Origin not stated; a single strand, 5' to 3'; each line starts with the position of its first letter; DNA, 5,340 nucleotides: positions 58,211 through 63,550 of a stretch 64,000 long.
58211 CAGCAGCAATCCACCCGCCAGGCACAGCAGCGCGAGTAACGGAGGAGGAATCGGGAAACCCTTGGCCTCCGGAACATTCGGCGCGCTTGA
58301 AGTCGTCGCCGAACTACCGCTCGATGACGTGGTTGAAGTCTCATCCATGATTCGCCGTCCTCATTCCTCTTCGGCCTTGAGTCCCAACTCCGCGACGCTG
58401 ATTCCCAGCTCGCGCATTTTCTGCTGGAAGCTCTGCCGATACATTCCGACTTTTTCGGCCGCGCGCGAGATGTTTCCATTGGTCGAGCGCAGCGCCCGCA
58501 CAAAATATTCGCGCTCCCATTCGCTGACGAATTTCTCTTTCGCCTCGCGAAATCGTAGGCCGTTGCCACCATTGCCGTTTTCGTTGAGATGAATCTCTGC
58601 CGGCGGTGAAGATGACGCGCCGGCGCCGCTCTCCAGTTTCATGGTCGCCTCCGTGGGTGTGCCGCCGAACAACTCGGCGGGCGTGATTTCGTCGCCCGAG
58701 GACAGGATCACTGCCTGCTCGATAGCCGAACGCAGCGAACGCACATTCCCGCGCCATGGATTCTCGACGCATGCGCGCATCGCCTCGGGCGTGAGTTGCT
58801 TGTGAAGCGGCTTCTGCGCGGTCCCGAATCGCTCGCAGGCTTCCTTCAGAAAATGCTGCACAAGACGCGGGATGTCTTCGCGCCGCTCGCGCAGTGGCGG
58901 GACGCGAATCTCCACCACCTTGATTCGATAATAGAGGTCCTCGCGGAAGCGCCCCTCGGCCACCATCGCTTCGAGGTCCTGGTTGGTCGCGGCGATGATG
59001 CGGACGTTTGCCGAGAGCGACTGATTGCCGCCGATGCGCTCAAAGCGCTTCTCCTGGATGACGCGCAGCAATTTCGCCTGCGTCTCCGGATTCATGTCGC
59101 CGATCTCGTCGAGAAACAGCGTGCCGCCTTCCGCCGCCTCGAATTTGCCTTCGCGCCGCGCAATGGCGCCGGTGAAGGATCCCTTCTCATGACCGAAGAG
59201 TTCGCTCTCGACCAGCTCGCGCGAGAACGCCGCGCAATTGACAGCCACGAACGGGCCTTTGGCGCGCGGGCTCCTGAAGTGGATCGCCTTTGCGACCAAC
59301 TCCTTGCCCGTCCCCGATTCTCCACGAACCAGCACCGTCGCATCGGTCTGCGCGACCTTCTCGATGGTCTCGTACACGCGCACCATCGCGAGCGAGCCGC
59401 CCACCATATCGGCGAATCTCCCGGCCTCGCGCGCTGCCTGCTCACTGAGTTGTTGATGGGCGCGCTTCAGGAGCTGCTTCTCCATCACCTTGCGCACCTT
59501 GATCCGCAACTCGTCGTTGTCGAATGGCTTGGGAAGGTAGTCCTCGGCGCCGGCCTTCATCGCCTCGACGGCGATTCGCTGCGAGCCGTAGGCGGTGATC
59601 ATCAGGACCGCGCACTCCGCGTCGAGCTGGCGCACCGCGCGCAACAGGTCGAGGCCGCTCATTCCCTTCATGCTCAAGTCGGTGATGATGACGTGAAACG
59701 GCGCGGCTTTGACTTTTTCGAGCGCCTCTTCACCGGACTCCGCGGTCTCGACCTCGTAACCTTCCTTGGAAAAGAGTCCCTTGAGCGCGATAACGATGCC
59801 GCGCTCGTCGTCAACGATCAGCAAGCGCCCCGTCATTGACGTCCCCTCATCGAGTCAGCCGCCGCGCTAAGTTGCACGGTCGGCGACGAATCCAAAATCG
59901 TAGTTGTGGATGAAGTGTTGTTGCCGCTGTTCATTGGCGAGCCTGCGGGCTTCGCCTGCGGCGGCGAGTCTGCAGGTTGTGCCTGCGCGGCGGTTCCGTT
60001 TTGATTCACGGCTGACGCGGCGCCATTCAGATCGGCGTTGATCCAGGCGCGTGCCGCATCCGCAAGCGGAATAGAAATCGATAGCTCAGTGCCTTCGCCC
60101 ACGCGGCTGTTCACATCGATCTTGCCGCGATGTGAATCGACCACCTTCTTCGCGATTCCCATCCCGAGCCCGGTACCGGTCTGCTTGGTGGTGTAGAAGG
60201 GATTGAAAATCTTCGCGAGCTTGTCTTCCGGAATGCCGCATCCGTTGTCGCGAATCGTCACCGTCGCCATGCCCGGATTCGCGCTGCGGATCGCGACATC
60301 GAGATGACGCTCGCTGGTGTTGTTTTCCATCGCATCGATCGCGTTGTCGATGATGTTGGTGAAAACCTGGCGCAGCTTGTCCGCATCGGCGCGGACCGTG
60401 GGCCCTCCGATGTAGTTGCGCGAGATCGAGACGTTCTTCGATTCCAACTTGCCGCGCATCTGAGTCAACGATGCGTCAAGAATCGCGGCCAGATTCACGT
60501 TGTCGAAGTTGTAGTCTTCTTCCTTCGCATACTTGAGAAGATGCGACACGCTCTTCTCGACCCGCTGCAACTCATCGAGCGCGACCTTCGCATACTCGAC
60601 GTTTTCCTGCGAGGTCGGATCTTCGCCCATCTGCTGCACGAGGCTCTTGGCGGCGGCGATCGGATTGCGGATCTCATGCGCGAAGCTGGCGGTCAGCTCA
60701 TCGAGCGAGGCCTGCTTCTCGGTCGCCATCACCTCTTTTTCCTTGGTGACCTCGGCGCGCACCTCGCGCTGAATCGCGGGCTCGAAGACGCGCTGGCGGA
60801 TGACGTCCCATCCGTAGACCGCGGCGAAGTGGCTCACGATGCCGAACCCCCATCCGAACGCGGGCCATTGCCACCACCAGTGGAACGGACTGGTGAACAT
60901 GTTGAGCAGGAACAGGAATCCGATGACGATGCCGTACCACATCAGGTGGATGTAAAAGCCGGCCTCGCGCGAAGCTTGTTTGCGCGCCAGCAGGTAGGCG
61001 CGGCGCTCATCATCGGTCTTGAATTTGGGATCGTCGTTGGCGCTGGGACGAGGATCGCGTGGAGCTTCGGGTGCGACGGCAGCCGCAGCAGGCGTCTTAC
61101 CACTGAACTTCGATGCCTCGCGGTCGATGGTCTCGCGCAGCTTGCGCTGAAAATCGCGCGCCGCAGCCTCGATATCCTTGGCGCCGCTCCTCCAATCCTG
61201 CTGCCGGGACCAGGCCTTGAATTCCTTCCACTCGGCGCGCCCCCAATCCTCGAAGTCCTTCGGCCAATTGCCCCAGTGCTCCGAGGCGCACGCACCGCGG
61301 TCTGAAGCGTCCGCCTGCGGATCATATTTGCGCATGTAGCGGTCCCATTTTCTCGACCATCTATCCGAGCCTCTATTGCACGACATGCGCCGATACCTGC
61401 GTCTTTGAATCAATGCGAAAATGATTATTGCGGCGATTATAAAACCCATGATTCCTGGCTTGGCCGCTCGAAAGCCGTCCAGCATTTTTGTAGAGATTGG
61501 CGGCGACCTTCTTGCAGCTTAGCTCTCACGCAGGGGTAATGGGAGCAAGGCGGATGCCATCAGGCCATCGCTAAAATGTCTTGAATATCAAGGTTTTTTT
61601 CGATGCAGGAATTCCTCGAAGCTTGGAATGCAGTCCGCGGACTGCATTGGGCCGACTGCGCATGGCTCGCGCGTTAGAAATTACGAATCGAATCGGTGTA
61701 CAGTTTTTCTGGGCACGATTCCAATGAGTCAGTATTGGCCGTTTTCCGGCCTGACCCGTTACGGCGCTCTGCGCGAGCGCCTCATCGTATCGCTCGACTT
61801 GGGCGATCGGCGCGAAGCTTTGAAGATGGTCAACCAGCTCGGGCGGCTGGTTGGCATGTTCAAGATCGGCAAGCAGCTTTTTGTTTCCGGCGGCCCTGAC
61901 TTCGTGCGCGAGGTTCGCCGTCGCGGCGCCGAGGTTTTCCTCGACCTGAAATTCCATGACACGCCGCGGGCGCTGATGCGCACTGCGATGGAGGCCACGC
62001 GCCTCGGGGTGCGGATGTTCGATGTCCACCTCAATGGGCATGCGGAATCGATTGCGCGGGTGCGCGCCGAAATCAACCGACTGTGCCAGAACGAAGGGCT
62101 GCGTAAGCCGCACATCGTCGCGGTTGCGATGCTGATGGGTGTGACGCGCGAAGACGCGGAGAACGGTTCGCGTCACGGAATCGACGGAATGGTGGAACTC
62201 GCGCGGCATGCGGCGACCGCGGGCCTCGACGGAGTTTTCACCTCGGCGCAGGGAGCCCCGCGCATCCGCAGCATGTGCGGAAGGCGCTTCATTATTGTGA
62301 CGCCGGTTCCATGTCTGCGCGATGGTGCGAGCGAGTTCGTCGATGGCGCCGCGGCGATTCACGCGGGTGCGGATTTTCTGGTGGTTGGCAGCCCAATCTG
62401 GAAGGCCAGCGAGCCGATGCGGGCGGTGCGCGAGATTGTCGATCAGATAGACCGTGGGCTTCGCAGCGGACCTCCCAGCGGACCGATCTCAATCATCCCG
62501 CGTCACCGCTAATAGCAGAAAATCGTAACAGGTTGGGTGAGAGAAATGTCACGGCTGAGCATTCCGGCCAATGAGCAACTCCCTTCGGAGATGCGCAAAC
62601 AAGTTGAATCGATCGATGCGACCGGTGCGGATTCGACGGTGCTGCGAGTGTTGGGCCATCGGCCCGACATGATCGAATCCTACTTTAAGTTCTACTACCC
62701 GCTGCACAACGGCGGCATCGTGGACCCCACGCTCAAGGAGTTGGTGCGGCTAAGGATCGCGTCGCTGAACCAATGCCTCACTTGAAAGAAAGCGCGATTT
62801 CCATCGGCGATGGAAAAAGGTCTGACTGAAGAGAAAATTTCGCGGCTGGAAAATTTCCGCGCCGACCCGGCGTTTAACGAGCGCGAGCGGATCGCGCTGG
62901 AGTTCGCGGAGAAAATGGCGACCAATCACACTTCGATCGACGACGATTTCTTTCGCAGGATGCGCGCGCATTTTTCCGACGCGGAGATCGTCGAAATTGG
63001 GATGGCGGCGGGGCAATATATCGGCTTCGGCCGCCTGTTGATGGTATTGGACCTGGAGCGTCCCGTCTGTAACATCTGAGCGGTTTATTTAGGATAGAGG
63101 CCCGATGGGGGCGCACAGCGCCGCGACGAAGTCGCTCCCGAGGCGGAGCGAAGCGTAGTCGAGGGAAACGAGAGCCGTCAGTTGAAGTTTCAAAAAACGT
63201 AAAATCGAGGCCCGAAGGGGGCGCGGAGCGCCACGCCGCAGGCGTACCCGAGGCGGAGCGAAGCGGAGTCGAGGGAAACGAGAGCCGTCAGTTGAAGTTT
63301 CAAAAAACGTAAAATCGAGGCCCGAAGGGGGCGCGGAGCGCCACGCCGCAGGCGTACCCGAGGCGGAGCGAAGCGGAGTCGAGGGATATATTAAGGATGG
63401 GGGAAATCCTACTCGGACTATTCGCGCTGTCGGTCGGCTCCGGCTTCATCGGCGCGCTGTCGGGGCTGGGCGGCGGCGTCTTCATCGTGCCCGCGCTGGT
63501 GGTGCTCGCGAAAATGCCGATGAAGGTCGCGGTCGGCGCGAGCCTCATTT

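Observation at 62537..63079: In-frame TGA at the second Cys position of an AhpD-like CxxC motif plus downstream hairpin: candidate selenoprotein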

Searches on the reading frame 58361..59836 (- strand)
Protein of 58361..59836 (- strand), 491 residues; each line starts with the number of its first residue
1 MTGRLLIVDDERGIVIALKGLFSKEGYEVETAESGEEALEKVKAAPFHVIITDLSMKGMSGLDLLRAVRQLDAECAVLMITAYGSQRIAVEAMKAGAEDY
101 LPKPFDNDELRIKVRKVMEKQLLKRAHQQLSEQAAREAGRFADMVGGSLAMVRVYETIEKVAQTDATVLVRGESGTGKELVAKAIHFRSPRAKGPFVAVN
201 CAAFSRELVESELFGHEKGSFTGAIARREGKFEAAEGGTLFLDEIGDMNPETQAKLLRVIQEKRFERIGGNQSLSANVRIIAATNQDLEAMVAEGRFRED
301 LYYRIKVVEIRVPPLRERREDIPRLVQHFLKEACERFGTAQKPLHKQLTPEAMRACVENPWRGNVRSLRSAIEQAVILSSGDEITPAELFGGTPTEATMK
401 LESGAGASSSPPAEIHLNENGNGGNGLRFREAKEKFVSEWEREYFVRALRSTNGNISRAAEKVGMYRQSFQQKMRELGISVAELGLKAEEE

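Call 28: search_protein_families(library=ncbifam, proteins=[window:58361-59836:-], max_evalue=0.00001)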
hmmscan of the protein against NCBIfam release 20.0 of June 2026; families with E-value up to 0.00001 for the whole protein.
window:58361-59836:- (491 aa): 111 families (the best 25 are shown)
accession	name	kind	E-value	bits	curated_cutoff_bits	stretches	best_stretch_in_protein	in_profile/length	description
NF008469.0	PRK11361.1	equivalog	2.1e-133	445.4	714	1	4-483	6-460/461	acetoacetate metabolism transcriptional regulator AtoC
TIGR01818.1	ntrC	equivalog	6e-132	440.7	558.6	1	6-477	2-463/463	nitrogen regulation protein NR(I)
NF051870.1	NAssimRespRegNtrX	equivalog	1.3e-120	403.4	600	1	5-479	4-452/452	nitrogen assimilation response regulator NtrX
NF007689.0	PRK10365.1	equivalog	9.2e-119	397.1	760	1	5-389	8-382/441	sigma-54-dependent response regulator transcription factor ZraR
NF008176.1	PRK10923.1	equivalog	5.5e-116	387.9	620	1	3-479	4-468/469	nitrogen regulation protein NR(I)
TIGR02915.1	PEP_resp_reg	equivalog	5.6e-112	374.8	502.6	1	5-389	1-382/445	PEP-CTERM-box response regulator transcription factor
TIGR01817.1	nifA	equivalog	3.8e-111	372.4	528.85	1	116-482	169-532/534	nif-specific transcriptional activator NifA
NF011695.0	PRK15115.1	equivalog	1.1e-109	367.2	763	1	3-386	7-375/445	two-component system response regulator GlrR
NF041946.1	LuxO_transreg_Vib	equivalog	3.7e-109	365.6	800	1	8-474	2-457/463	quorum-sensing sigma-54 dependent transcriptional regulator LuxO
NF038308.1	RNA_repair_RtcR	equivalog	1.3e-103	347.6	650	1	12-473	38-512/530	RNA repair transcriptional activator RtcR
NF049963.1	RespRegFlgRCampy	domain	5.1e-101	338.6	750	1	23-390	22-378/429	fla regulon two-component system response regulator FlgR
NF050807.1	TransRegFlbDCaul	equivalog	2e-100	336.8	750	1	4-476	2-437/454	sigma-54-dependent transcriptional regulator FlbD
NF041552.1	TF_PrdR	equivalog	1.5e-96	324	795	1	122-475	253-574/577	sigma-54 dependent transcriptional regulator PrdR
NF003451.0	PRK05022.1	equivalog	1.9e-96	323.8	476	1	118-480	165-511/512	nitric oxide reductase transcriptional regulator NorR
NF011958.0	PRK15429.1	equivalog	1.2e-85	288.6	830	1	126-382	363-615/692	formate hydrogenlyase transcriptional activator FlhA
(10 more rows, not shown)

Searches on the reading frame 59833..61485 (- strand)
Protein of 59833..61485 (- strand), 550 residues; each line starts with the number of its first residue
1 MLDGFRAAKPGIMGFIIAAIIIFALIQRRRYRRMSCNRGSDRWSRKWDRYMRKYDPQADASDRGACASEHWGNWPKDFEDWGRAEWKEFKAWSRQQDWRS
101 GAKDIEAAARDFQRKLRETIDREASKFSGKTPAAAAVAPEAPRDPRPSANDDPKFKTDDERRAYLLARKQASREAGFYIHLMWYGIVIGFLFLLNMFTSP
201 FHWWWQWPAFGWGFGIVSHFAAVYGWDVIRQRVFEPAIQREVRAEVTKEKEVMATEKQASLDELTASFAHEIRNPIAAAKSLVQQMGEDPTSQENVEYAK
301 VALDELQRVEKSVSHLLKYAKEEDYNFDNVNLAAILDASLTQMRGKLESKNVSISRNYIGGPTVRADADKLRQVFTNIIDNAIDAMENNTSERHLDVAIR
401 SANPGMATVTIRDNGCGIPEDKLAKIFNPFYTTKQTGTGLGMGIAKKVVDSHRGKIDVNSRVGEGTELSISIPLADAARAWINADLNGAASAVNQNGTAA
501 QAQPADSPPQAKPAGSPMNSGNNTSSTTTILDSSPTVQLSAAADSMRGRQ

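Call 28: search_protein_families(library=ncbifam, proteins=[window:59833-61485:-], max_evalue=0.00001)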
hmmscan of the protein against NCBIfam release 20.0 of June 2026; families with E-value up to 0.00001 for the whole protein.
window:59833-61485:- (550 aa): 82 families (the best 25 are shown)
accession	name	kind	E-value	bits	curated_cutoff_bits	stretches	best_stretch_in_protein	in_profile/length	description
NF008468.0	PRK11360.1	equivalog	3.7e-59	200.6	646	1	242-476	377-610/616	two-component system sensor histidine kinase AtoS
NF007688.0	PRK10364.1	equivalog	2.4e-45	155.1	479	1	239-475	218-452/460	two-component system sensor histidine kinase ZraS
NF046044.1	PnpS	equivalog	1.7e-35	122.8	400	1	263-473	172-390/390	two-component system histidine kinase PnpS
NF053867.1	SprKinKinDBac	equivalog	4.5e-35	121.1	775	1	247-475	272-498/500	sporulation kinase KinD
NF052574.1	HisKinEspCMyxo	equivalog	9.3e-35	120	1200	1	237-483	393-646/785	serine histidine kinase EspC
NF038348.1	T2SS_HK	subfamily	2.2e-32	112.2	450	1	302-474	404-573/574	histidine kinase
NF033092.0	HK_WalK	equivalog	3.3e-31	108.5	725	1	262-474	373-594/594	cell wall metabolism sensor histidine kinase WalK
TIGR02966.1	phoR_proteo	equivalog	3.5e-29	101.9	334.2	1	263-471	116-332/333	phosphate regulon sensor histidine kinase PhoR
NF010411.0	PRK13837.1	equivalog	3.9e-29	101.2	647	1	294-480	484-681/828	two-component system VirA-like sensor kinase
NF006800.0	PRK09303.1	equivalog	5.2e-29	101.4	342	1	247-475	138-378/383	histidine kinase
NF008312.0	PRK11100.1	equivalog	2.8e-28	99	356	1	246-474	239-474/477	two-component system sensor histidine kinase CreC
NF008293.1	PRK11073.1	equivalog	7.6e-28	97.7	240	1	250-474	119-347/349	nitrogen regulation protein NR(II)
NF047497.1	HK_LIC_12097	equivalog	9.4e-26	90.4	500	1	242-474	131-366/367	LIC_12097 family sensor histidine kinase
NF033093.1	HK_VicK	exception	3.2e-25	88.7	680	1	266-476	214-437/448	cell wall metabolism sensor histidine kinase VicK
TIGR02956.1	TMAO_torS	equivalog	5.9e-25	87.5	676.5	1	264-483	467-691/967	TMAO reductase system sensor histidine kinase/response regulator TorS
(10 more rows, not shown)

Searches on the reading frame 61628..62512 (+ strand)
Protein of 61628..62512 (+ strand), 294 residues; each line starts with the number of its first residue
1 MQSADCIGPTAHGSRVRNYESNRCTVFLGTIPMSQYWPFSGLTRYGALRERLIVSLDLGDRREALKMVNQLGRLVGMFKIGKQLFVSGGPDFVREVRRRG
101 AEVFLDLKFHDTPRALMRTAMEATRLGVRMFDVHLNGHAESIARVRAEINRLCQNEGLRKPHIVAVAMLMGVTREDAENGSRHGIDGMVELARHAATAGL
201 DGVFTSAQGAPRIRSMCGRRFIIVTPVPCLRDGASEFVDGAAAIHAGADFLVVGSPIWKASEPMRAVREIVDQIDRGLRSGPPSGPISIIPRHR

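Call 28: search_protein_families(library=ncbifam, proteins=[window:61628-62512:+], max_evalue=0.00001)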
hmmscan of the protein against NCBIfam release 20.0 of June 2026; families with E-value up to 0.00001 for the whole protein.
window:61628-62512:+ (294 aa): 4 families
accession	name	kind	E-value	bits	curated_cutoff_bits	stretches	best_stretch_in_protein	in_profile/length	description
NF001273.0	PRK00230.1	equivalog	7.5e-48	162.9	193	1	49-275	4-230/233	orotidine-5'-phosphate decarboxylase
NF010386.0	PRK13813.1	equivalog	2.1e-34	119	208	1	50-275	5-214/216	orotidine 5'-phosphate decarboxylase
TIGR01740.1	pyrF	equivalog_domain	1.4e-31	109.8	92.3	1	52-270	1-215/216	orotidine-5'-phosphate decarboxylase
TIGR03128.2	RuMP_HxlA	equivalog_domain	2.4e-06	27.4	200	0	54-123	3-74/205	3-hexulose-6-phosphate synthase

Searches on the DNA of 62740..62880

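Call 63: search_rna_families(source=window, start=62740, end=62880, threshold=evalue, max_evalue=10)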
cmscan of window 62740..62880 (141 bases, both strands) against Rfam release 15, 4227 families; matches with E-value up to 10: 5.
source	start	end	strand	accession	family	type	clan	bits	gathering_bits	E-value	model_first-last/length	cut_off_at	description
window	62786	62816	-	RF02396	sau-5949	Gene; sRNA;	-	17.7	56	1.2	1-59/59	no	Staphylococcus sRNA sau-5949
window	62789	62867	-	RF03640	mir-3747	Gene; miRNA;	-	13.7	63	3.2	1-67/67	no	mir-3747 microRNA precursor family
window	62766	62833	+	RF00592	SNORD78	Gene; snRNA; snoRNA; CD-box;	CL00051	12.6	38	5.1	13-65/65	no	Small nucleolar RNA SNORD78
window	62802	62867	-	RF00752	mir-14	Gene; miRNA;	-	12.2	53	4.9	1-63/63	no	mir-14 microRNA precursor family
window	62827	62844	+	RF04357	Plastid-ndhA-ndhB-2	Intron;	CL00155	10.7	53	8.9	12-29/41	no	Plastid-ndhA-ndhB-2 group II-D5 intron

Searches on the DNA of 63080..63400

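Call 81: search_rna_families(source=window, start=63080, end=63400, threshold=evalue, max_evalue=1)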
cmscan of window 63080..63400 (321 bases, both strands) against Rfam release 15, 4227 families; matches with E-value up to 1: 0.
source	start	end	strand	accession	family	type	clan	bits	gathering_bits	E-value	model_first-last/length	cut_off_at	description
